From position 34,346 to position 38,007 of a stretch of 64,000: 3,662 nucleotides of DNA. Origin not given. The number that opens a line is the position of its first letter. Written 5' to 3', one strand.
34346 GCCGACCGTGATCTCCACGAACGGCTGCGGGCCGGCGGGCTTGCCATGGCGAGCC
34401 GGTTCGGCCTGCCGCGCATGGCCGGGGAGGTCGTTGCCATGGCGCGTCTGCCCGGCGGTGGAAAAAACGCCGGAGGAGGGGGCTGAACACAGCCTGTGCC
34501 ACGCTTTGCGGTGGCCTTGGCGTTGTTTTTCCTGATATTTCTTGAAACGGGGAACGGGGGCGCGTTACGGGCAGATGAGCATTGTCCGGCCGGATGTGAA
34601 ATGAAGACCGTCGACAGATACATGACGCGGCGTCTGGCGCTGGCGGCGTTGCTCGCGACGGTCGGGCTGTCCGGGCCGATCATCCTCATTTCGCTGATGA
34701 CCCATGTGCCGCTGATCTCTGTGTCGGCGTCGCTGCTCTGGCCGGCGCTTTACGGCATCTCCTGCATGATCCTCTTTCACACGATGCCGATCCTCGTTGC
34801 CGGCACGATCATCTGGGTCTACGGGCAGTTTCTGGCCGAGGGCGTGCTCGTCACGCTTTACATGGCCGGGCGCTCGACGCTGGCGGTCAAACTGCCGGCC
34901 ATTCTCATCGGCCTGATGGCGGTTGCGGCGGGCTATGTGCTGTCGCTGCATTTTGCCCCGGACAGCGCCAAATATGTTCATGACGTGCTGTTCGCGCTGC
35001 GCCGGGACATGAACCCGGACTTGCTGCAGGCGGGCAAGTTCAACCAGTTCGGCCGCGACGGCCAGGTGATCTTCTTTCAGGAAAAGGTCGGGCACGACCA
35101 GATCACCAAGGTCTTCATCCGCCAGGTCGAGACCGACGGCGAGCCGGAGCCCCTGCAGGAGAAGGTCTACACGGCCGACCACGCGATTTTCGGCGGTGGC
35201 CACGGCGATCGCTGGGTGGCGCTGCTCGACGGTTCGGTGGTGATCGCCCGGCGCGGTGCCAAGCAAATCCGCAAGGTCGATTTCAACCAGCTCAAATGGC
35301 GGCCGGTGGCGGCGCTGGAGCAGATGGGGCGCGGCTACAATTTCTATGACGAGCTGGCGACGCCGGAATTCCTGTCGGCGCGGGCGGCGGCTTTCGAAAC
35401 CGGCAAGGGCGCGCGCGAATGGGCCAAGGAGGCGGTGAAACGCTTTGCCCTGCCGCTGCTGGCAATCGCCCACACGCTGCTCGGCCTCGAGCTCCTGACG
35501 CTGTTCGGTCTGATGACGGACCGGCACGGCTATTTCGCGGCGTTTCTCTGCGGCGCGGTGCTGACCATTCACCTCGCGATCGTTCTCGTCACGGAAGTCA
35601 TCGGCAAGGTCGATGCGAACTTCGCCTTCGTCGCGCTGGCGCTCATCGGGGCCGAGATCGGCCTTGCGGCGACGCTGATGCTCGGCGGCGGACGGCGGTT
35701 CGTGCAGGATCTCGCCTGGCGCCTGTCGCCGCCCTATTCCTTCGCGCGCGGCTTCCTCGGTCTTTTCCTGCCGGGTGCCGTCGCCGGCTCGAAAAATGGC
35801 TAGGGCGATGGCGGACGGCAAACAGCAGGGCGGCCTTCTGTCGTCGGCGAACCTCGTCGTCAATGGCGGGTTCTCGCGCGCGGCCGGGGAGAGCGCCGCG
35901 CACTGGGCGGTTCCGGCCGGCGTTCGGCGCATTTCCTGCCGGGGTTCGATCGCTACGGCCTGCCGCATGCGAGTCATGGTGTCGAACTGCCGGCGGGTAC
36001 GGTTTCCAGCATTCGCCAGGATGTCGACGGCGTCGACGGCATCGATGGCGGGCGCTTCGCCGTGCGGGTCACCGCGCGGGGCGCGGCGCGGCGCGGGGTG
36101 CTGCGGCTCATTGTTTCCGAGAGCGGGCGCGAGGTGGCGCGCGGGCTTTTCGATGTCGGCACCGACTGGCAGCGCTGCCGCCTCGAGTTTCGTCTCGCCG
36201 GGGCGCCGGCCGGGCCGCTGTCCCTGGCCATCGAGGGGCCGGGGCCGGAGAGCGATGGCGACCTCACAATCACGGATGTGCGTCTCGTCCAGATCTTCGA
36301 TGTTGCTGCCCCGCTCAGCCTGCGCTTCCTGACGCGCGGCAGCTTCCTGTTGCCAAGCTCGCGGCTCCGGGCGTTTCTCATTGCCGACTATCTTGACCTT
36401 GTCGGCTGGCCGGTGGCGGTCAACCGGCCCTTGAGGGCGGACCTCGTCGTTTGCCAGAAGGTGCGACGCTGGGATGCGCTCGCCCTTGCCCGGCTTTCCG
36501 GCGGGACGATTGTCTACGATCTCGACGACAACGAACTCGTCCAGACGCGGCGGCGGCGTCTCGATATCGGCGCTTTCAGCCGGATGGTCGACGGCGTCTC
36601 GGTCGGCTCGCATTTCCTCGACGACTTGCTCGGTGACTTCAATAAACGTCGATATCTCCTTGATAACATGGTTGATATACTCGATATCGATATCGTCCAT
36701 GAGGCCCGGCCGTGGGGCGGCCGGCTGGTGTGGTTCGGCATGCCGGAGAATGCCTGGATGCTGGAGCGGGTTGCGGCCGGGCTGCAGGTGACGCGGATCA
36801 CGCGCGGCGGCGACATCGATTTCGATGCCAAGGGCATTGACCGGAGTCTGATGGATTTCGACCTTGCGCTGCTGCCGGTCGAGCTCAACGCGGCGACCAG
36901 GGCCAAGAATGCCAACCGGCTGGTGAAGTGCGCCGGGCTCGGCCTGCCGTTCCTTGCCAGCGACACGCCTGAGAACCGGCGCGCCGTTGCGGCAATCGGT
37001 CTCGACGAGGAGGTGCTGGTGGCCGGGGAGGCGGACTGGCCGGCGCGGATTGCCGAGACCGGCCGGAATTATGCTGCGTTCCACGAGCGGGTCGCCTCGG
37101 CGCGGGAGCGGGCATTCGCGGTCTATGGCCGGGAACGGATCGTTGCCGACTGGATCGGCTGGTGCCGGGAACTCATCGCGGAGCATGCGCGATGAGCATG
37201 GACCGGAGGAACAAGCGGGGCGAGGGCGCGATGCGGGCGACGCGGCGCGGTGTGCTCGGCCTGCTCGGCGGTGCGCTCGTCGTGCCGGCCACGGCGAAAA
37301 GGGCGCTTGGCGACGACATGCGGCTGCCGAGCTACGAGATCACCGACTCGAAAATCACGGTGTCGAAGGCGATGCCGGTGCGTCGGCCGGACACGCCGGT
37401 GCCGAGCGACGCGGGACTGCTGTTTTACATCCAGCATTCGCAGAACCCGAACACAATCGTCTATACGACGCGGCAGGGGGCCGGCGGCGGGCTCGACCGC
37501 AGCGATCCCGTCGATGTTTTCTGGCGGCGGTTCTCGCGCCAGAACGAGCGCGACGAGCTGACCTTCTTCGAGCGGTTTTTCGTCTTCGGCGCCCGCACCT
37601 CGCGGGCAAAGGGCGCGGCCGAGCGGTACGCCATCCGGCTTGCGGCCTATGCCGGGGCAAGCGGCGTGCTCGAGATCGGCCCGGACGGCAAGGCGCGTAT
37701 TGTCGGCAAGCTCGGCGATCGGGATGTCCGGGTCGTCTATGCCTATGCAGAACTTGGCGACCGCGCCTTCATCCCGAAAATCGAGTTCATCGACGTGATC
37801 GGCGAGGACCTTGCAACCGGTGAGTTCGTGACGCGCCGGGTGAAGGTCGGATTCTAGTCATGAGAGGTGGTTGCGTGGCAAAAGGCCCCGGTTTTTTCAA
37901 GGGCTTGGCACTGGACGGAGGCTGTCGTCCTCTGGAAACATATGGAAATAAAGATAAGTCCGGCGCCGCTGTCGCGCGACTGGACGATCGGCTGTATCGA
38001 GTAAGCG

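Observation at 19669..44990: ~25-kb glycan/glycolipid biosynthesis-export supercluster of unusual composition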

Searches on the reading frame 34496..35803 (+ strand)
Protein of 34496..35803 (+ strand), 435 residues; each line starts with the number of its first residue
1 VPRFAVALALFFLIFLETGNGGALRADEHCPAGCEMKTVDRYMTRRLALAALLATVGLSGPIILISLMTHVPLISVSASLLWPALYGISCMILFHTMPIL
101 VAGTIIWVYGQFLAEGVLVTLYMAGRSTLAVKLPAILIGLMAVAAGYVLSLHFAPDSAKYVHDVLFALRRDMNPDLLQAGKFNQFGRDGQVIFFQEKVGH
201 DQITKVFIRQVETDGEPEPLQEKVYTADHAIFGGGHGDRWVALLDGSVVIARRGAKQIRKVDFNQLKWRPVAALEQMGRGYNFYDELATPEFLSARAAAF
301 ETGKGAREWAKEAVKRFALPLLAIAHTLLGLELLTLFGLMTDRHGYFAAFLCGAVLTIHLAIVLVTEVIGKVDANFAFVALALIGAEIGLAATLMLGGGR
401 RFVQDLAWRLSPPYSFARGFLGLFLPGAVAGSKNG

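Call 8: search_protein_families(library=pfam, proteins=[window:34496-35803:+], max_evalue=0.001)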
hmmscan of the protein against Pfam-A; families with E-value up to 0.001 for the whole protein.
window:34496-35803:+ (435 aa): 1 family
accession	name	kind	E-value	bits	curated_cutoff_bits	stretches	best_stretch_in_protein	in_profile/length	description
PF03739.19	LptF_LptG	-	1.1e-21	77.7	27.9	1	41-380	1-335/353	Lipopolysaccharide export system permease LptF/LptG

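Call 11: search_protein_families(library=ncbifam, proteins=[window:34496-35803:+], max_evalue=0.00001)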
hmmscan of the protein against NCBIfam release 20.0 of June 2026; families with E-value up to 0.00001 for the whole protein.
window:34496-35803:+ (435 aa): 2 families
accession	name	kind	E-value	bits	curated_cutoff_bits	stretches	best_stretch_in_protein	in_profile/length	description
TIGR04407.1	LptF_YjgP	equivalog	3.1e-20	72.2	230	1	39-371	2-321/347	LPS export ABC transporter permease LptF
TIGR04408.1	LptG_lptG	equivalog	3e-07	29.4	240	1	38-378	1-333/351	LPS export ABC transporter permease LptG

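Call 13: find_related_loci(query=window:34496-35803:+, collection=genome_contigs, flank=10000)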
Query window:34496-35803:+ (435 aa) in genome_contigs; peptide patterns used: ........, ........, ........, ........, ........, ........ (x = any residue, [..] = any of these).
95 stretches matched a pattern; 1 encode a relative of the query (tblastn E <= 1e-3); 1 distinct loci.
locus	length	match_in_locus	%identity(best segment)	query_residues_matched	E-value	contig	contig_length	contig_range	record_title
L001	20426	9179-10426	76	20-435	0e+0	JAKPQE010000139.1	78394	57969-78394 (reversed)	MAG: Pseudomonadota bacterium isolate JPNA_maxbin.170 k141_297616, whole genome shotgun sequence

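Call 16: search_protein_families(library=pfam, proteins=[L001:10438-11865:+, L001:18336-19298:+, L001:16098-18284:+, L001:12549-13769:+], max_evalue=1)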
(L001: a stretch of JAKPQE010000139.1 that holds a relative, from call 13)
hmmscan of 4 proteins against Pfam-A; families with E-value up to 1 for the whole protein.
L001:10438-11865:+ (475 aa): 0 families

L001:18336-19298:+ (320 aa): 4 families
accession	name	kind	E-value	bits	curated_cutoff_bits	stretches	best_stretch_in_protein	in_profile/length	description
PF00535.33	Glycos_transf_2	-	2.6e-17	63.7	23.3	1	19-190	2-167/168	Glycosyl transferase family 2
PF13641.12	Glyco_tranf_2_3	-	5.9e-10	40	27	1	17-209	5-194/230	Glycosyltransferase like family 2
PF13632.12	Glyco_trans_2_3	-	0.00048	20.4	27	1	102-236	3-129/198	Glycosyl transferase family group 2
PF10111.15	Glyco_tranf_2_2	-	0.11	12.4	27.3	1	81-223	65-214/276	Glycosyltransferase like family 2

L001:16098-18284:+ (728 aa): 9 families
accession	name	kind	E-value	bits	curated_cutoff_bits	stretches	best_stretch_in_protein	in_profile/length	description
PF00535.33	Glycos_transf_2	-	1.6e-23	83.9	23.3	1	430-582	1-142/168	Glycosyl transferase family 2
PF13579.12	Glyco_trans_4_4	-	3.6e-13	50.6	29.7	1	33-217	1-157/158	Glycosyl transferase 4-like domain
PF13692.12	Glyco_trans_1_4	-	8.8e-13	49.2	27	1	237-382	4-141/142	Glycosyl transferases group 1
PF00534.26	Glycos_transf_1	-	6.5e-11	42.5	26.4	1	236-389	17-162/172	Glycosyl transferases group 1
PF20706.3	GT4-conflict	-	1e-10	41.7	26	1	179-349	139-313/385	Family 4 Glycosyltransferase in conflict systems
PF13641.12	Glyco_tranf_2_3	-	5.6e-10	40.1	27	1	429-627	3-208/230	Glycosyltransferase like family 2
PF13439.12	Glyco_transf_4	-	3.6e-09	37.3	28.5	1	33-220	2-167/170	Glycosyltransferase Family 4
PF10111.15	Glyco_tranf_2_2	-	2.1e-07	31.2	27.3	1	429-534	2-106/276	Glycosyltransferase like family 2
PF13632.12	Glyco_trans_2_3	-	0.0003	21.1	27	1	513-629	2-122/198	Glycosyl transferase family group 2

L001:12549-13769:+ (406 aa): 1 family
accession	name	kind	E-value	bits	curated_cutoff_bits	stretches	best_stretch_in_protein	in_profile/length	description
PF00583.31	Acetyltransf_1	-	7.5e-05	23.4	20.7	1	56-133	19-93/116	Acetyltransferase (GNAT) family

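Call 47: search_solved_structures(query=window:34496-35803:+, max_evalue=0.01)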
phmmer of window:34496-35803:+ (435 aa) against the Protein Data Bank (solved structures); distinct sequences matched with E-value up to 0.01: 6.
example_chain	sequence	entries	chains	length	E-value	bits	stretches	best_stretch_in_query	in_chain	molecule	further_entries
5l75_F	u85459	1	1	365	5.7e-05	25.4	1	97-265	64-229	FIG000988: Predicted permease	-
7efo_F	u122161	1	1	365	0.0001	24.6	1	97-264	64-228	Lipopolysaccharide export system permease protein LptF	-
6mit_F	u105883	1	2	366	0.00014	24.1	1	97-228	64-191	LPS export ABC transporter permease LptF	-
6s8h_F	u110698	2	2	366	0.0018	20.4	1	97-220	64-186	Lipopolysaccharide export system permease protein LptF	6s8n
6mhu_F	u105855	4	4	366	0.0018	20.4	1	97-220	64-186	Lipopolysaccharide export system permease protein LptF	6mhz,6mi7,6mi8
6s8g_F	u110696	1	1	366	0.0026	19.9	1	97-220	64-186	LPS export ABC transporter permease LptF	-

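Call 78: search_solved_structures(query=L001:10438-11865:+, max_evalue=1)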
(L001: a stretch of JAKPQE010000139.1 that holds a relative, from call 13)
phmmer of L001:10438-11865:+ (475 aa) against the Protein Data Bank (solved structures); distinct sequences matched with E-value up to 1: 1.
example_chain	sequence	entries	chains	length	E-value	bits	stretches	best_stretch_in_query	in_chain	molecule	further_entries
6qro_A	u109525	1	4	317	0.2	13.7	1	230-296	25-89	Glutamine cyclotransferase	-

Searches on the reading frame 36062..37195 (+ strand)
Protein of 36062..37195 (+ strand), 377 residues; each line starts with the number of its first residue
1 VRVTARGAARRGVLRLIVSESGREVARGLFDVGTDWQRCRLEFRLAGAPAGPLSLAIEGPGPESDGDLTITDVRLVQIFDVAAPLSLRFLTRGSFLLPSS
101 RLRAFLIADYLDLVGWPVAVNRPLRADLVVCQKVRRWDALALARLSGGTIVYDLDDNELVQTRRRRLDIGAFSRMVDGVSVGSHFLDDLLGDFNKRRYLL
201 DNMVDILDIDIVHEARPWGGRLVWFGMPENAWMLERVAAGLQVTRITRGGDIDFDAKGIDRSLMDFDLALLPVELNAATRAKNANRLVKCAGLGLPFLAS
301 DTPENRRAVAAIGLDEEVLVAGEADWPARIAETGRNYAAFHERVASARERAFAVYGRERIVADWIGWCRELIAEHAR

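Call 8: search_protein_families(library=pfam, proteins=[window:36062-37195:+], max_evalue=0.001)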
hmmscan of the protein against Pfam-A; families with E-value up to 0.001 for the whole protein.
window:36062-37195:+ (377 aa): 0 families

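Call 11: search_protein_families(library=ncbifam, proteins=[window:36062-37195:+], max_evalue=0.00001)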
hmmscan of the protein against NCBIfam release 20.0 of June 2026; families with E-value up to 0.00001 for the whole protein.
window:36062-37195:+ (377 aa): 0 families

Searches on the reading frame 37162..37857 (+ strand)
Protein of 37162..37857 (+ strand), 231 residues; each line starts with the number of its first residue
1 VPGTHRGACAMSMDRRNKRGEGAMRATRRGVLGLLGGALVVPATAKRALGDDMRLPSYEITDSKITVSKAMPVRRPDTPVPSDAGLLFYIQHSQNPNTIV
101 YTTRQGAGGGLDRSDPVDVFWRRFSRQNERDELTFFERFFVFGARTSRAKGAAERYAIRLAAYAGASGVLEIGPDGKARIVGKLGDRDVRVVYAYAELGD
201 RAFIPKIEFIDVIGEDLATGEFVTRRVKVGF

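Call 8: search_protein_families(library=pfam, proteins=[window:37162-37857:+], max_evalue=0.001)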
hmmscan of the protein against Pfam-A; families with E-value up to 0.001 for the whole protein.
window:37162-37857:+ (231 aa): 1 family
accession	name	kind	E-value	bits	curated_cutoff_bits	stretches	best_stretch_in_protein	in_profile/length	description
PF16117.10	DUF4833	-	9.5e-22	78.1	23.1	1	88-226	1-138/138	Domain of unknown function (DUF4833)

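Call 11: search_protein_families(library=ncbifam, proteins=[window:37162-37857:+], max_evalue=0.00001)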
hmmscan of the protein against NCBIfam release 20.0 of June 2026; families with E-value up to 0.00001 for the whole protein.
window:37162-37857:+ (231 aa): 0 families

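Call 76: predict_structure(protein=window:37192-37857:+)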
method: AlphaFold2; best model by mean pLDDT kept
length: 221 residues; sequences in the alignment: 1
mean_pLDDT: 35.5   pTM: 0.25
mean pLDDT of the five models: 35.5, 35.2, 34.4, 32.3, 30.9
residues with pLDDT >= 90: 0; 70-90: 0; 50-70: 14; < 50: 207
segments of 3 or more residues with pLDDT < 50: 1-3, 5-174, 177-203, 216-221
pLDDT, mean of each block of 10 residues (from residue 1): 45 33 29 31 33 31 29 29 30 31 31 30 27 31 39 39 39 49 35 35 53 50 37
secondary structure, 60 per line:
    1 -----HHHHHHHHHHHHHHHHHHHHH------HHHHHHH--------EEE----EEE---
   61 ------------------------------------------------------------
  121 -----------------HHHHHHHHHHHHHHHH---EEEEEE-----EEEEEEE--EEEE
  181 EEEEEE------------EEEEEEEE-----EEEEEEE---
elements in order: H6-26 H33-39 E48-50 E55-57 H138-153 E157-162 E168-174 E177-186 E199-206 E212-218
